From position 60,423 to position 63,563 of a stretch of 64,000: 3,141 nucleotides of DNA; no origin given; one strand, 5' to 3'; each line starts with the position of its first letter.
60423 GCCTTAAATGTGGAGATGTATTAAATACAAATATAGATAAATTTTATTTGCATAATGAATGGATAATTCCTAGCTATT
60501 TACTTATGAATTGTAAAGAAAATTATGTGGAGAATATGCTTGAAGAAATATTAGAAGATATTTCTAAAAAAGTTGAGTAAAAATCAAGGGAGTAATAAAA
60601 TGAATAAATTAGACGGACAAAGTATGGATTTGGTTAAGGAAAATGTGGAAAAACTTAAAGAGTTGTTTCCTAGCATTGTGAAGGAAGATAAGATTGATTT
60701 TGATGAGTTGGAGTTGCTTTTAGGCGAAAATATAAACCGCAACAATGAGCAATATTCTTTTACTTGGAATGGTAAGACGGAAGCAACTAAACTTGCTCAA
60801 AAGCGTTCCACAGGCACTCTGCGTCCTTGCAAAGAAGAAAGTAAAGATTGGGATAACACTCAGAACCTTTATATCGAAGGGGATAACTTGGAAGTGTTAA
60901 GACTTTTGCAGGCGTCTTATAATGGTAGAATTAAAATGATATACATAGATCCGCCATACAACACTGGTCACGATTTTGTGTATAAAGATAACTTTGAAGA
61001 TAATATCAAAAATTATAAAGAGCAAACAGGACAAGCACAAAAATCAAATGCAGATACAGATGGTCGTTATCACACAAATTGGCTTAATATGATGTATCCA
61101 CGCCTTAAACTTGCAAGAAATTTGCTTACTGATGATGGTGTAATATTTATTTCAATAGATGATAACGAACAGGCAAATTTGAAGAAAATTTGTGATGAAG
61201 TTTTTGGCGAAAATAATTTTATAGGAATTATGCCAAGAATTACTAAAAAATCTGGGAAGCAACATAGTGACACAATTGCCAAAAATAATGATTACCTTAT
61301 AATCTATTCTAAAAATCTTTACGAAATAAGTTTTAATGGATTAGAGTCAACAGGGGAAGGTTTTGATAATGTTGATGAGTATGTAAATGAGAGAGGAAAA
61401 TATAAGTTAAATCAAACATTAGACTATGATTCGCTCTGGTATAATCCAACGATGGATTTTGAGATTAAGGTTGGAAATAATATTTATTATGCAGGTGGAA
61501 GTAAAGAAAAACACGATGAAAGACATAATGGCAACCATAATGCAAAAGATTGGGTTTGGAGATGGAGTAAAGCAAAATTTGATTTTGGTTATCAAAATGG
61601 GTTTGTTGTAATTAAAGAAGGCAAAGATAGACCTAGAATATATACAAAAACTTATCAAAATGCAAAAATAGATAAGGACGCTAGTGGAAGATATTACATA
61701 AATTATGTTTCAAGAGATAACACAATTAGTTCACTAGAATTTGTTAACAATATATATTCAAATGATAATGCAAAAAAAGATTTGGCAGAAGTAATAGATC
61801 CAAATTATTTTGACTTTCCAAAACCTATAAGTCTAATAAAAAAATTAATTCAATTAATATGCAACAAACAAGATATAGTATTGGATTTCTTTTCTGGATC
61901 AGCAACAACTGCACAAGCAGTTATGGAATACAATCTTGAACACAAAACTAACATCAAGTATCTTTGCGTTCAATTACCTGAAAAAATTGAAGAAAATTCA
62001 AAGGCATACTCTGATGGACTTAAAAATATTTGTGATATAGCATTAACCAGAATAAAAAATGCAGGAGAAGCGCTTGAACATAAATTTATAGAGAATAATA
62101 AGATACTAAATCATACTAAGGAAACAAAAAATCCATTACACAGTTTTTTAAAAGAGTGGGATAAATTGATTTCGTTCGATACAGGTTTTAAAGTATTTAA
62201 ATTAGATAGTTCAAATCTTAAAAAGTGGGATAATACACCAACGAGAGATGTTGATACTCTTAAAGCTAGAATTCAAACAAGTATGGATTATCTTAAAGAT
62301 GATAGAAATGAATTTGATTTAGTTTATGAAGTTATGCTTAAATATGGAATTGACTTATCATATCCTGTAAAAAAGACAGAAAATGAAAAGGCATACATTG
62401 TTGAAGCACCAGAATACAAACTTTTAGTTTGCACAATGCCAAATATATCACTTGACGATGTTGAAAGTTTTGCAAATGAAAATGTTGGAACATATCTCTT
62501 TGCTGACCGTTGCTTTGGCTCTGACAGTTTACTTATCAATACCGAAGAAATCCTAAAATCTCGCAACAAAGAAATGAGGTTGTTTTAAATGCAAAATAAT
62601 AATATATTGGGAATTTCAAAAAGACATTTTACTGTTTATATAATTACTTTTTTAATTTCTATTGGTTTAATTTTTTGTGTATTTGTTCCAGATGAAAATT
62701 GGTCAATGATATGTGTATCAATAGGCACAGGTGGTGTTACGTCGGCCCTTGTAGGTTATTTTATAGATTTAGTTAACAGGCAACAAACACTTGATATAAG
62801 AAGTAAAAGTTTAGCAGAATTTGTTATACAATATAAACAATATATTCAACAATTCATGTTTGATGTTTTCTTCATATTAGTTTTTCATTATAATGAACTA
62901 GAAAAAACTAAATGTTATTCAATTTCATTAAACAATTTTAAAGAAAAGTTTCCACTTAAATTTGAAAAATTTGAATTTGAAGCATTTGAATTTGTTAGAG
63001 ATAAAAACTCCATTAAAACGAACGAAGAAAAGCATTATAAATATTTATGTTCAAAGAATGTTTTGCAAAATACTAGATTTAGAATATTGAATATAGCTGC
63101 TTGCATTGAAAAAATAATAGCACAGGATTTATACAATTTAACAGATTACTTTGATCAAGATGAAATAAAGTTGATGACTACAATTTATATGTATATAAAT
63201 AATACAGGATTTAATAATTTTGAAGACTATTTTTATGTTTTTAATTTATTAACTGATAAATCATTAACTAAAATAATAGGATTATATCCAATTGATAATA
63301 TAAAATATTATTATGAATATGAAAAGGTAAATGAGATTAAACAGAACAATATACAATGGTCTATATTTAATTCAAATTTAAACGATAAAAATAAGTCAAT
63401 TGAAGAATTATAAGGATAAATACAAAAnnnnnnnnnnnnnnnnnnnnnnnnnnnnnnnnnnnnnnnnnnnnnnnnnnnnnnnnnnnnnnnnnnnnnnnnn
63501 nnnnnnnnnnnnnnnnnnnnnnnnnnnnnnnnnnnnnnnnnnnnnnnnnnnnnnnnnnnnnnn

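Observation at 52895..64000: Ten-gene coupled operon joining a MORC-like GHKL ATPase module and an SNF2 helicase to a split type III R-M pair: candidate undescribed composite defence system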

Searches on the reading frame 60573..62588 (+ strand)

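Call 5: search_protein_families(library=padloc, proteins=[window:60573-62588:+], max_evalue=0.01)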
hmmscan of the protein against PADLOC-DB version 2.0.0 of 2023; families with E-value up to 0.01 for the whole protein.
window:60573-62588:+ (671 aa): 33 families (the best 25 are shown)
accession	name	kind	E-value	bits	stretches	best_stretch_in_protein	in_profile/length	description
PDLC03634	MTase_III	-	1.1e-182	607.2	1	10-666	2-615/621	Type III methyltransferase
PDLC03637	MTase_III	-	1.1e-100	335.7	2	10-262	36-278/513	Type III methyltransferase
PDLC03641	MTase_III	-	2.2e-99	331.8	1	35-561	39-537/657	Type III methyltransferase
PDLC03644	MTase_III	-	3.8e-71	238.4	1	64-475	5-388/542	Type III methyltransferase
PDLC03642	MTase_III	-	2.4e-50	169.7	1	87-492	72-420/528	Type III methyltransferase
PDLC03636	MTase_III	-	2.4e-48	163.3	2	161-471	87-396/575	Type III methyltransferase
PDLC03640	MTase_III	-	5.7e-46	155.1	2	96-246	42-197/654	Type III methyltransferase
PDLC03635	MTase_III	-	2.3e-43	146.9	2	166-466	264-558/708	Type III methyltransferase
PDLC03639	MTase_III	-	7.2e-37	125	2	96-297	86-272/639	Type III methyltransferase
PDLC03643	MTase_III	-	4.8e-36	122.9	1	174-472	1-270/465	Type III methyltransferase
PDLC03354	MTase_II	-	2.6e-34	117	2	59-252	23-211/425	Type II methyltransferase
PDLC03278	MTase_II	-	6.6e-33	112.7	3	360-496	236-373/390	Type II methyltransferase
PDLC03638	MTase_III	-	2.7e-27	93.5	2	167-472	428-669/816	Type III methyltransferase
PDLC03646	MTase_III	-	9.4e-26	87.9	2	167-477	518-833/1057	Type III methyltransferase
PDLC03300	MTase_II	-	2e-22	77.6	2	95-256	9-171/302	Type II methyltransferase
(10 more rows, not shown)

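Call 6: search_protein_families(library=pfam, proteins=[window:60573-62588:+], max_evalue=0.01)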
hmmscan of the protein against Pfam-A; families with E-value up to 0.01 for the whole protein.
window:60573-62588:+ (671 aa): 1 family
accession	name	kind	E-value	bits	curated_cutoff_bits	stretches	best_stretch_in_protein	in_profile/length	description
PF01555.25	N6_N4_Mtase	-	1.1e-34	120.7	26.7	1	120-455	1-204/221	DNA methylase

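Call 7: search_protein_families(library=ncbifam, proteins=[window:60573-62588:+], max_evalue=0.01)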
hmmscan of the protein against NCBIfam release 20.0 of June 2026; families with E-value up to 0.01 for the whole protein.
window:60573-62588:+ (671 aa): 2 families
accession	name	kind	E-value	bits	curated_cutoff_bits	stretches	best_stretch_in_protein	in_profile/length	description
NF008572.0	PRK11524.1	equivalog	6.5e-11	41.9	292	2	90-141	7-56/294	adenine-specific DNA-methyltransferase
NF050803.1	DnaMtaseCcrMCaul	equivalog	0.00018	20.5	830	0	416-450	189-223/350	adenine-specific DNA-methyltransferase CcrM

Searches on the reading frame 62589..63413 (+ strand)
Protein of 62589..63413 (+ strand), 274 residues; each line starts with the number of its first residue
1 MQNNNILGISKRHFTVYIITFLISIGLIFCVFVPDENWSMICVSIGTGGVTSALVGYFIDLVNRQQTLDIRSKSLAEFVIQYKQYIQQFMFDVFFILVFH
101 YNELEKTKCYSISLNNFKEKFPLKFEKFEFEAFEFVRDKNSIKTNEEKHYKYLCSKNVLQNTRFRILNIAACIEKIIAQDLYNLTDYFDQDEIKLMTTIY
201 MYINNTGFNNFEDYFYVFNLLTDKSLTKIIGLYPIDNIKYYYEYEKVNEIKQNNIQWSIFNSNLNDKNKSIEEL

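Call 5: search_protein_families(library=padloc, proteins=[window:62589-63413:+], max_evalue=0.01)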
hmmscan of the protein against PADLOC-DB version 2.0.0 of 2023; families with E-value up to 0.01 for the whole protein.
window:62589-63413:+ (274 aa): 0 families

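Call 6: search_protein_families(library=pfam, proteins=[window:62589-63413:+], max_evalue=0.01)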
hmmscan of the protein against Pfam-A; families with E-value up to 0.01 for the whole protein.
window:62589-63413:+ (274 aa): 0 families

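Call 7: search_protein_families(library=ncbifam, proteins=[window:62589-63413:+], max_evalue=0.01)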
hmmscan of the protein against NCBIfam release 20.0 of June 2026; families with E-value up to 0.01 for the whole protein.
window:62589-63413:+ (274 aa): 0 families

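Call 41: find_encoding_contigs(protein=window:62589-63413:+, flank=10000, max_places=4)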
Protein window:62589-63413:+ (274 aa): 22 contigs read that carry it; 4 places shown.
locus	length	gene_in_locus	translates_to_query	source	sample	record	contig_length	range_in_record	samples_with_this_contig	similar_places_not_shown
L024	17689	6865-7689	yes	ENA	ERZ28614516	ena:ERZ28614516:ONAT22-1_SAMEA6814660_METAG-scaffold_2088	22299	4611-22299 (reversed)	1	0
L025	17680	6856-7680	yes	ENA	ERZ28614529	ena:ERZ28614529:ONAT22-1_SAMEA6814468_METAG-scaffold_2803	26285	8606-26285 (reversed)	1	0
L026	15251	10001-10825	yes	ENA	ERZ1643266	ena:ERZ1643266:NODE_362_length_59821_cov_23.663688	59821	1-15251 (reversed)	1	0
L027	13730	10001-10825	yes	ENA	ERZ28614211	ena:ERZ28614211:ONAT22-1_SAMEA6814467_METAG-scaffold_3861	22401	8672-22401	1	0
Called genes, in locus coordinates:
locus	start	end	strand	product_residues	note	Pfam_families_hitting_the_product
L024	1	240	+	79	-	?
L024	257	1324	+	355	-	PF00929:RNase_T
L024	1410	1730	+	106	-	PF06908:YpsA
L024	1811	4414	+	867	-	PF13872:AAA_34 (weak), PF00176:SNF2-rel_dom, PF00270:DEAD, PF04851:ResIII, PF00271:Helicase_C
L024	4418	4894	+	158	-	-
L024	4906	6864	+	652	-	PF01555:N6_N4_Mtase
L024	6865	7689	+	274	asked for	-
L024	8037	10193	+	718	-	PF19778:RE_endonuc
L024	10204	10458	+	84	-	PF09397:FtsK_gamma (weak)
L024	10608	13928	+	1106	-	PF04480:DUF559, PF00270:DEAD, PF04851:ResIII (faint), PF00271:Helicase_C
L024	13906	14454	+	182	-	-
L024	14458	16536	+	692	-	PF14903:WG_beta_rep (faint)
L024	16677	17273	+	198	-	PF01726:LexA_DNA_bind (weak), PF00717:Peptidase_S24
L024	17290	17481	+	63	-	-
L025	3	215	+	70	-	?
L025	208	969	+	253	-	PF19866:DUF6339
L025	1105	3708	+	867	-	PF00176:SNF2-rel_dom, PF00270:DEAD, PF04851:ResIII, PF13872:AAA_34, PF00271:Helicase_C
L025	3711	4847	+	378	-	-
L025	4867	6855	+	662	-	PF01555:N6_N4_Mtase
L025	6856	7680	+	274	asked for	-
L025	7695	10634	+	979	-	PF04851:ResIII, PF00270:DEAD (faint), PF19778:RE_endonuc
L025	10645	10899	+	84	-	PF09397:FtsK_gamma (weak)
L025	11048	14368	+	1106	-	PF04480:DUF559, PF00270:DEAD, PF04851:ResIII (faint), PF00271:Helicase_C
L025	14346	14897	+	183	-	-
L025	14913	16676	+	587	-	-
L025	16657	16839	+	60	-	-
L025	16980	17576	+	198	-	PF01726:LexA_DNA_bind (weak), PF00717:Peptidase_S24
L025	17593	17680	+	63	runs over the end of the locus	-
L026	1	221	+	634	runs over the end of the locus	-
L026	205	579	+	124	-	-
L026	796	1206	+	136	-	PF01022:HTH_5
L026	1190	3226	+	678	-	PF00403:HMA, PF00122:E1-E2_ATPase, PF00702:Hydrolase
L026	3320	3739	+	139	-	-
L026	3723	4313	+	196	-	PF19866:DUF6339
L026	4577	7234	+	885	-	PF04851:ResIII, PF13872:AAA_34 (weak), PF00176:SNF2-rel_dom, PF00270:DEAD, PF00271:Helicase_C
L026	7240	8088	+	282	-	PF18864:AbiTii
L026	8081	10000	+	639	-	PF01555:N6_N4_Mtase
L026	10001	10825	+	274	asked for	-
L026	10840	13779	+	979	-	PF04851:ResIII, PF00270:DEAD (faint), PF19778:RE_endonuc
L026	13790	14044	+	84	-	PF09397:FtsK_gamma (weak)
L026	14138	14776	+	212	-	PF01726:LexA_DNA_bind (weak), PF00717:Peptidase_S24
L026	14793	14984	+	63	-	-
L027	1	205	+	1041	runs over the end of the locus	PF04545:Sigma70_r4 (faint)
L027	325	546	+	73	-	-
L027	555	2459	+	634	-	-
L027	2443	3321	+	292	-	-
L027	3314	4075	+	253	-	PF19866:DUF6339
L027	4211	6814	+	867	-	PF00176:SNF2-rel_dom, PF00270:DEAD, PF04851:ResIII, PF13872:AAA_34, PF00271:Helicase_C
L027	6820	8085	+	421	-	-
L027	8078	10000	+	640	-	PF01555:N6_N4_Mtase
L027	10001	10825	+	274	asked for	-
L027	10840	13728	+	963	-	?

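Call 73: search_protein_families(library=pfam, proteins=[L025:10645-10899:+, L025:11048-14368:+, L025:14346-14897:+, L025:14913-16676:+], max_evalue=0.01)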
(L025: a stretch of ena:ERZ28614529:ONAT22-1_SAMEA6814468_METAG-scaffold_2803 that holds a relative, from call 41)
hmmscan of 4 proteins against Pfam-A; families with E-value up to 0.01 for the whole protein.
L025:10645-10899:+ (84 aa): 1 family
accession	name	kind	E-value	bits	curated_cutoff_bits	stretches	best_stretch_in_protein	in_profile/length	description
PF09397.16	FtsK_gamma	-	7.8e-08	32.4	30.6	1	5-57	3-54/63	Ftsk gamma domain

L025:11048-14368:+ (1106 aa): 6 families
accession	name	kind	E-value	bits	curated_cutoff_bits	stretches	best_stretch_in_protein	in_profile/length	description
PF00270.35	DEAD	-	1.6e-18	67.4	26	1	381-545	2-166/167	DEAD/DEAH box helicase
PF00271.37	Helicase_C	-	1.7e-16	60.9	23.5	1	589-712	2-110/110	Helicase conserved C-terminal domain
PF04480.18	DUF559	-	1.2e-08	35.3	20.6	1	129-193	40-102/109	Protein of unknown function (DUF559)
PF04851.21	ResIII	-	2e-05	25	22.5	1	400-538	30-162/164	Type III restriction enzyme, res subunit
PF10881.14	DUF2726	-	0.0045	17.2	24.7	1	144-194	73-123/126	Protein of unknown function (DUF2726)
PF15601.11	Imm70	-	0.0065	16.6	26.7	0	786-826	5-45/131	Immunity protein 70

L025:14346-14897:+ (183 aa): 33 families (the best 25 are shown)
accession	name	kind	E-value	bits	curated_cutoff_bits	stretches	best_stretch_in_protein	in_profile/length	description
PF04108.17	ATG17_like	-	2.7e-07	30.9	43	1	4-158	111-273/355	Autophagy protein ATG17-like domain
PF13851.11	GAS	-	2.4e-05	24.3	32.3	1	12-110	40-138/200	Growth-arrest specific micro-tubule binding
PF10241.14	KxDL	-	3.1e-05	24.6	27.2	1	38-110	11-80/86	Uncharacterized conserved protein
PF07889.17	DUF1664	-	4.2e-05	24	34.6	1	23-104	38-120/124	Protein of unknown function (DUF1664)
PF14775.11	NYD-SP28_assoc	-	5.6e-05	23.6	27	1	30-74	13-57/60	Sperm tail C-terminal domain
PF09969.14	DUF2203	-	0.00011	23.4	24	0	42-117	5-85/122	Uncharacterized conserved protein (DUF2203)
PF09177.16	STX6_10_61_N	-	0.00012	23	29.4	0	32-95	11-72/99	Syntaxin 6/10/61, N-terminal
PF06160.17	EzrA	-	0.00023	20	39.6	1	20-160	95-240/557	Septation ring formation regulator, EzrA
PF25541.1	TBCA_PH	-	0.00027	21.1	27.8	1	42-126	42-125/139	PH domain-containing proteins, TBCA domain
PF11932.13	DUF3450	-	0.00062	19.6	32.6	1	28-104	15-91/241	Protein of unknown function (DUF3450)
PF04799.18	Fzo_mitofusin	-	0.0009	19.2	27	0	104-160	84-140/161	fzo-like conserved region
PF04513.17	Baculo_PEP_C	-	0.0011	19.5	38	0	68-162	17-108/140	Baculovirus polyhedron envelope protein, PEP, C terminus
PF12325.13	TMF_TATA_bd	-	0.0014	19.2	29.1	0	82-162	16-108/115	TATA element modulatory factor 1 TATA binding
PF08638.16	Med14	-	0.0017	18.3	25.6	1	40-132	65-157/191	Mediator complex subunit MED14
PF15079.11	Tsc35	-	0.0021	18.1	27.7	1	96-161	12-76/205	Testis-specific protein 35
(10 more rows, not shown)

L025:14913-16676:+ (587 aa): 1 family
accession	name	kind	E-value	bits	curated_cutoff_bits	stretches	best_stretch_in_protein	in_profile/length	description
PF14903.11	WG_beta_rep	-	9e-08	32.5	25.6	0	214-250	3-34/35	WG containing repeat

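Call 85: search_protein_families(library=pfam, proteins=[L024:4418-4894:+, L027:6820-8085:+], max_evalue=0.01)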
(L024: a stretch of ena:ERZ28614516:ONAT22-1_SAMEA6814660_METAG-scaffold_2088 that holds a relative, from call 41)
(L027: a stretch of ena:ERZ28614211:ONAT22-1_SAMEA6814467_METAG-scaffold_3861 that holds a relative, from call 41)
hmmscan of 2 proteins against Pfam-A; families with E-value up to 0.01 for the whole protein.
L024:4418-4894:+ (158 aa): 0 families

L027:6820-8085:+ (421 aa): 1 family
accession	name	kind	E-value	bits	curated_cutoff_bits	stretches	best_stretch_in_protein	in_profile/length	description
PF08011.17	PDDEXK_9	-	0.0047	17.3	25.5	1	281-352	3-81/105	PD-(D/E)XK nuclease superfamily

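Call 93: search_protein_families(library=padloc, proteins=[L025:7695-10634:+, L025:10645-10899:+, L025:11048-14368:+, L025:14346-14897:+, L025:14913-16676:+, L024:4418-4894:+, L027:6820-8085:+, L026:7240-8088:+], max_evalue=0.001)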
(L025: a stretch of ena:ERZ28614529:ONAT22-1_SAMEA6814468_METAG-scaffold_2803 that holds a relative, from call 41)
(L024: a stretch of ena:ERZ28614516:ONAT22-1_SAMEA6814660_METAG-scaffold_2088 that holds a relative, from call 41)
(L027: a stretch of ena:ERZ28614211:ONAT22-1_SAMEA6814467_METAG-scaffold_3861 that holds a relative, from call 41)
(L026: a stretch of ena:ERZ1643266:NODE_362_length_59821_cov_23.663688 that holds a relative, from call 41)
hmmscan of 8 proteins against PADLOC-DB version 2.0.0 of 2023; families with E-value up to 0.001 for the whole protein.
L025:7695-10634:+ (979 aa): 5 families
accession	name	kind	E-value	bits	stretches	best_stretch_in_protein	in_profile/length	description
PDLC03647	REase_III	-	7.9e-288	955.7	1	1-973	1-981/989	Type III restriction enzyme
PDLC03649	REase_III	-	5.7e-89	297.2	1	2-971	4-958/973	Type III restriction enzyme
PDLC03648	REase_III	-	1.3e-08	31.4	1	453-578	270-384/871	Type III restriction enzyme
PDLC03650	REase_III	-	9.8e-08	28.8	1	485-586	361-460/898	Type III restriction enzyme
PDLC01763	Cas3b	-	0.00033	17.5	1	79-221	261-393/762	-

L025:10645-10899:+ (84 aa): 0 families

L025:11048-14368:+ (1106 aa): 21 families
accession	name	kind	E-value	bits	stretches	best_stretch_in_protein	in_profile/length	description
PDLC02864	DpdF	-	2.3e-72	242.7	1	361-732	5-349/610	DpdF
PDLC02868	DpdF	-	8.8e-67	223.7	1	77-729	23-705/1078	DpdF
PDLC03928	PsyrT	-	6e-63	211.2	1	363-734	5-357/689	-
PDLC02861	DpdF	-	2.2e-61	205.9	1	357-732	7-354/611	DpdF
PDLC02870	DpdF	-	6.4e-57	191.2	1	369-721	4-330/534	DpdF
PDLC02865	DpdF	-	2e-47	159.5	1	365-718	746-1077/1499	DpdF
PDLC01089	C3a193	-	1.1e-40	137.9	1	401-716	275-587/983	poss. alt. Cas3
PDLC02859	DpdF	-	2.5e-37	126.6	1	373-717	98-421/545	DpdF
PDLC02855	DpdF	-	4.6e-23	79.4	1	396-731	160-489/825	DpdF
PDLC02872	DpdF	-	7.1e-23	79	2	670-715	454-499/859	DpdF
PDLC02857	DpdF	-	1.9e-19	67.3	1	396-723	199-540/911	DpdF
PDLC03960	SngC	-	1.7e-13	48.3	1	421-723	75-373/720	-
PDLC02862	DpdF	-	3.2e-12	43.1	1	399-715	141-457/811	DpdF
PDLC02863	DpdF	-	4.7e-12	43.5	1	661-721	94-154/488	DpdF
PDLC02867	DpdF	-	7.2e-12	42.4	1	660-721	417-478/855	DpdF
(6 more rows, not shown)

L025:14346-14897:+ (183 aa): 22 families
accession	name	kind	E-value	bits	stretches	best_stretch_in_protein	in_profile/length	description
PDLC00553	JetC2|JetC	-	1.9e-06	24.1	1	23-162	855-993/1361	DUF3584 domain; MukB-like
PDLC00551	JetC2|JetC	-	4.2e-06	22.9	1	20-160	835-977/1365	DUF3584 domain; MukB-like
PDLC00519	JetC1|JetC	-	1.9e-05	21.1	1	5-160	291-448/1097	DUF3584 domain; MukB-like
PDLC03865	LmuB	-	2e-05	21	1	5-156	573-727/1007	-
PDLC03841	LeoBC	-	2.1e-05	21.8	1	3-176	298-471/601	-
PDLC00637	ZorA2|ZorA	-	2.5e-05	21.3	1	8-149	234-381/420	MotA/ExbB/TolQ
PDLC00583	JetC3|JetC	-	2.6e-05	20.2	1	11-157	267-412/1471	DUF3584 domain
PDLC02723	PbeC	-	3.9e-05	20.4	1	34-151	185-299/618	PbeC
PDLC00601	ZorA1|ZorA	-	4.4e-05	20.3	1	6-149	511-655/699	MotA/ExbB/TolQ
PDLC00582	JetC3|JetC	-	4.6e-05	19.4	1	7-160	800-947/1472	DUF3584 domain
PDLC03859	LmuB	-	5.2e-05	20.6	1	37-160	340-463/611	-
PDLC03839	LeoA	-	0.00015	19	1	6-152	240-400/559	-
PDLC00580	JetC3|JetC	-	0.00017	17.9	1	17-154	282-418/1068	DUF3584 domain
PDLC03863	LmuB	-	0.00019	18.2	0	7-160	236-390/610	-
PDLC03843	LeoC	-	0.00026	19.2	0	74-177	99-205/207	-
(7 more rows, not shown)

L025:14913-16676:+ (587 aa): 0 families

L024:4418-4894:+ (158 aa): 0 families

L027:6820-8085:+ (421 aa): 1 family
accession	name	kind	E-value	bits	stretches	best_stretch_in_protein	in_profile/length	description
PDLC05036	PDC-S54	-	5.5e-81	271.1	1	3-413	6-405/410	-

L026:7240-8088:+ (282 aa): 1 family
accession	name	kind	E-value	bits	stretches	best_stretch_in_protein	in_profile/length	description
PDLC02334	AbiTii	-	1.4e-29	101.8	1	5-184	5-173/185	AbiTii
